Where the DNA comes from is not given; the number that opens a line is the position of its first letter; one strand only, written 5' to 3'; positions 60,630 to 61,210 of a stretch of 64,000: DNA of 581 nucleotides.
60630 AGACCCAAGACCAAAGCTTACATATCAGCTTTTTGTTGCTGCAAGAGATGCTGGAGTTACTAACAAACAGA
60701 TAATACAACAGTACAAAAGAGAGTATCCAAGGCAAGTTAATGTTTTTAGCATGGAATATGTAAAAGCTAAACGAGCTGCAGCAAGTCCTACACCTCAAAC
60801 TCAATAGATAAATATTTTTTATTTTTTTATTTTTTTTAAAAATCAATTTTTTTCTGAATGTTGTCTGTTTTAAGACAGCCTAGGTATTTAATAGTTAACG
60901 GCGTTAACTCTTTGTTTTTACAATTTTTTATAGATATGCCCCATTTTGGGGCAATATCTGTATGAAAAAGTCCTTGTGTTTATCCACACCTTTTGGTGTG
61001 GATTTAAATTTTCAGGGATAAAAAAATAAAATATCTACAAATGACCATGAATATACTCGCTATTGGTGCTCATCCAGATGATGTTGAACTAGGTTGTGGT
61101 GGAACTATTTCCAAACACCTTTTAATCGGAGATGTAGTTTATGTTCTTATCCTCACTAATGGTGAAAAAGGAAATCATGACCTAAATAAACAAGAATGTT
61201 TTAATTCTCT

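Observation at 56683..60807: Six-gene translationally coupled operon of unknowns centred on a GHKL ATPase and an HTH protein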

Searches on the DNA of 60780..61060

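Call 99: search_rna_families(source=window, start=60780, end=61060, threshold=evalue, max_evalue=1)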
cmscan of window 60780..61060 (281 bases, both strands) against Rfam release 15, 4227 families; matches with E-value up to 1: 2.
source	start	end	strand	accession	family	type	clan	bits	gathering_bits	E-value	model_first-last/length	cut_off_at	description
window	60924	60968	+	RF00951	mir-1302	Gene; miRNA;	-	25.2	62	0.051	1-52/52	no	mir-1302 microRNA precursor family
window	60930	61025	+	RF00322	SNORA31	Gene; snRNA; snoRNA; HACA-box;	-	17.7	40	0.58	1-130/130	no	Small nucleolar RNA SNORA31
